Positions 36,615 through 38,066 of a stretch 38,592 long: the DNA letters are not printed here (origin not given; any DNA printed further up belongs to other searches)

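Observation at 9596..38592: Very dense GT-C locus: candidate extracytoplasmic, polyprenyl-phosphate-sugar-driven glycan assembly system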

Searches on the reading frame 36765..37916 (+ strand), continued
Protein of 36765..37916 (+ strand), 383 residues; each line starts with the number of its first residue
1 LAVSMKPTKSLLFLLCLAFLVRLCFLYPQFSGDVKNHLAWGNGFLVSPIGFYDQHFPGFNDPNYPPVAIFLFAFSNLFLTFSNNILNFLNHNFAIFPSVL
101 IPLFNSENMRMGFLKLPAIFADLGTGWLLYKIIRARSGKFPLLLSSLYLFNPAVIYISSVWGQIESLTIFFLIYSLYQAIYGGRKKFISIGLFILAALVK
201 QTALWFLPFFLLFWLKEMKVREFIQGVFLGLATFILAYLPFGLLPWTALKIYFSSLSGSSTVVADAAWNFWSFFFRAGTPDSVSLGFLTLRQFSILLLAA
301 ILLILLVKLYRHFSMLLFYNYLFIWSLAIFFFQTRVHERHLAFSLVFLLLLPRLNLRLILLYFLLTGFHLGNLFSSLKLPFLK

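Call 76: search_protein_families(library=pfam, max_evalue=0.001, proteins=[L088:11955-12974:+, L088:12963-13976:-, L088:14003-14977:+, L088:14883-15761:+, L088:15748-16782:+, L088:16784-17779:+, L088:17736-18632:+, L088:18576-19367:-, L088:19435-20457:+, L088:20454-21395:+])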
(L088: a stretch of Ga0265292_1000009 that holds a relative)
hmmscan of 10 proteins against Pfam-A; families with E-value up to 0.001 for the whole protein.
L088:11955-12974:+ (339 aa): 3 families
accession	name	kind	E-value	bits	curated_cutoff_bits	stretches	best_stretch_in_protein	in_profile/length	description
PF00535.33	Glycos_transf_2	-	2.1e-20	73.8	23.3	1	5-130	1-129/168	Glycosyl transferase family 2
PF10111.15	Glyco_tranf_2_2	-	4e-05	23.7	27.3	1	17-130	15-137/276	Glycosyltransferase like family 2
PF12804.13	NTP_transf_3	-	0.00047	20.8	27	1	35-120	41-127/160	MobA-like NTP transferase domain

L088:12963-13976:- (337 aa): 2 families
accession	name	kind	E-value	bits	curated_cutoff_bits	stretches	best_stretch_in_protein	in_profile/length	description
PF04055.27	Radical_SAM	-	1.7e-16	61.3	29.5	1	55-197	2-146/166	Radical SAM superfamily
PF13186.11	SPASM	-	6.8e-12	45.9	21.5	1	253-321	1-67/67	Iron-sulfur cluster-binding domain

L088:14003-14977:+ (324 aa): 5 families
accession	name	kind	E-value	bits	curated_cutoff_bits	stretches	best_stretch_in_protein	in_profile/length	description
PF00535.33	Glycos_transf_2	-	9e-24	84.7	23.3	1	9-119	1-113/168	Glycosyl transferase family 2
PF10111.15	Glyco_tranf_2_2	-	1.4e-11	44.9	27.3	1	9-114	1-111/276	Glycosyltransferase like family 2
PF13641.12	Glyco_tranf_2_3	-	7.2e-08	33.2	27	1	6-120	1-122/230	Glycosyltransferase like family 2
PF13506.12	Glyco_transf_21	-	9.5e-05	22.4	21.7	0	79-120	25-66/174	Glycosyl transferase family 21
PF13632.12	Glyco_trans_2_3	-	0.00056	20.2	27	0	196-294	76-174/198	Glycosyl transferase family group 2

L088:14883-15761:+ (292 aa): 3 families
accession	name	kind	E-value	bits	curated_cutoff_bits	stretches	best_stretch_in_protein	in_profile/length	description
PF05050.19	Methyltransf_21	-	5.1e-22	79.2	22.7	1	118-259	1-152/173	Methyltransferase FkbM domain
PF05575.17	V_cholerae_RfbT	-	1.5e-07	31.5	27.9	1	111-239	78-209/286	Vibrio cholerae RfbT protein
PF02475.24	TRM5-TYW2_MTfase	-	7.4e-05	23.2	28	1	111-164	35-87/164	TRM5/TYW2 methyltransferase domain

L088:15748-16782:+ (344 aa): 6 families
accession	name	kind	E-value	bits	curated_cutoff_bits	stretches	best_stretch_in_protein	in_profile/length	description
PF00535.33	Glycos_transf_2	-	3.4e-29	102.4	23.3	1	9-124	1-117/168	Glycosyl transferase family 2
PF10111.15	Glyco_tranf_2_2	-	5.1e-17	62.7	27.3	1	9-230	1-225/276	Glycosyltransferase like family 2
PF13641.12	Glyco_tranf_2_3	-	2.4e-14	54.4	27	1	8-222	3-215/230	Glycosyltransferase like family 2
PF13632.12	Glyco_trans_2_3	-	9.5e-07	29.3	27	1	89-263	2-164/198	Glycosyl transferase family group 2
PF02709.20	Glyco_transf_7C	-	0.00055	20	23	0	171-213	24-67/78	N-terminal domain of galactosyltransferase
PF13704.12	Glyco_tranf_2_4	-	0.0006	20.7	27.5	0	16-95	2-81/98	Glycosyl transferase family 2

L088:16784-17779:+ (331 aa): 6 families
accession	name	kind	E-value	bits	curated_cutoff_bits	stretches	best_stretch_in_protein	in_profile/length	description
PF00535.33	Glycos_transf_2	-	1.3e-31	110.2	23.3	1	8-145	1-132/168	Glycosyl transferase family 2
PF10111.15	Glyco_tranf_2_2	-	3.6e-21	76.3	27.3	1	8-233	1-233/276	Glycosyltransferase like family 2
PF13641.12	Glyco_tranf_2_3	-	2.7e-20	73.8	27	1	7-227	3-222/230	Glycosyltransferase like family 2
PF13632.12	Glyco_trans_2_3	-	6.1e-08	33.1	27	1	89-285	3-183/198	Glycosyl transferase family group 2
PF02709.20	Glyco_transf_7C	-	0.00012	22.1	23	1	154-215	9-71/78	N-terminal domain of galactosyltransferase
PF13712.12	Glyco_tranf_2_5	-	0.00019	21.7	27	1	60-118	31-88/210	Glycosyltransferase like family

L088:17736-18632:+ (298 aa): 4 families
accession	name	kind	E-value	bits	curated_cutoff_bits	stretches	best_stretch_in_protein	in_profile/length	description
PF00535.33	Glycos_transf_2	-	1.3e-18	67.9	23.3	1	19-182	1-167/168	Glycosyl transferase family 2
PF13641.12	Glyco_tranf_2_3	-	3.6e-11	43.9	27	1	18-222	3-214/230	Glycosyltransferase like family 2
PF13632.12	Glyco_trans_2_3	-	2.4e-09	37.7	27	1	100-226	3-130/198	Glycosyl transferase family group 2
PF10111.15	Glyco_tranf_2_2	-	8.7e-06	25.8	27.3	1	19-253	1-229/276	Glycosyltransferase like family 2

L088:18576-19367:- (263 aa): 13 families
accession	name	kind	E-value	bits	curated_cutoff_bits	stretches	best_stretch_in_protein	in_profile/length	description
PF13489.12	Methyltransf_23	-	1.5e-19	70.8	27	1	21-160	13-152/164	Methyltransferase domain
PF08241.18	Methyltransf_11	-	3.9e-18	66.3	21.2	1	37-131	1-94/95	Methyltransferase domain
PF13649.12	Methyltransf_25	-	2e-17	64.1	27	1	36-128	1-97/97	Methyltransferase domain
PF13847.12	Methyltransf_31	-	1.2e-16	61.1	27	1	33-141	4-114/145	Methyltransferase domain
PF08242.18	Methyltransf_12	-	5.1e-13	50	30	1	37-130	1-98/98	Methyltransferase domain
PF02353.26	CMAS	-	4.2e-09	36.6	27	1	29-142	59-174/273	Mycolic acid cyclopropane synthetase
PF05175.20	MTS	-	4.4e-09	36.6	23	1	20-132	22-138/170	Methyltransferase small domain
PF06325.19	PrmA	-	4.7e-06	26.7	22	1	8-133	146-259/296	Ribosomal protein L11 methyltransferase (PrmA)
PF05724.17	TPMT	-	6.9e-05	23.1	26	1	19-79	24-86/218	Thiopurine S-methyltransferase (TPMT)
PF01135.25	PCMT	-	0.00016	22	20.3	1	21-99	65-146/210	Protein-L-isoaspartate(D-aspartate) O-methyltransferase (PCMT)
PF03848.20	TehB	-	0.00034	20.5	20.4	1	29-132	27-132/193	Tellurite resistance protein TehB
PF01209.24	Ubie_methyltran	-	0.00094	19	20.1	0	30-132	45-151/233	ubiE/COQ5 methyltransferase family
PF05891.18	Methyltransf_PK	-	0.00096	19.2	27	0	18-140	39-165/218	AdoMet dependent proline di-methyltransferase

L088:19435-20457:+ (340 aa): 2 families
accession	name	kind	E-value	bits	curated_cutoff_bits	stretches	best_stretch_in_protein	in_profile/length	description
PF00535.33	Glycos_transf_2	-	2e-22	80.4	23.3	1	8-122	1-120/168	Glycosyl transferase family 2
PF13641.12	Glyco_tranf_2_3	-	5.8e-14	53.1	27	1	6-251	2-227/230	Glycosyltransferase like family 2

L088:20454-21395:+ (313 aa): 4 families
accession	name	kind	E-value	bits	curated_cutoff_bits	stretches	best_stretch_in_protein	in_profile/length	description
PF01370.27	Epimerase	-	4.4e-64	216.6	20.9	1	13-240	5-240/240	NAD dependent epimerase/dehydratase family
PF16363.11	GDP_Man_Dehyd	-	1.2e-17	64.8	27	1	43-299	60-329/332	GDP-mannose 4,6 dehydratase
PF04321.23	RmlD_sub_bind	-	5.2e-06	26.2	27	1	12-70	6-63/287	RmlD substrate binding domain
PF02719.21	Polysacc_synt_2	-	7.9e-05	22.4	20.2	0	43-108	62-126/293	Polysaccharide biosynthesis protein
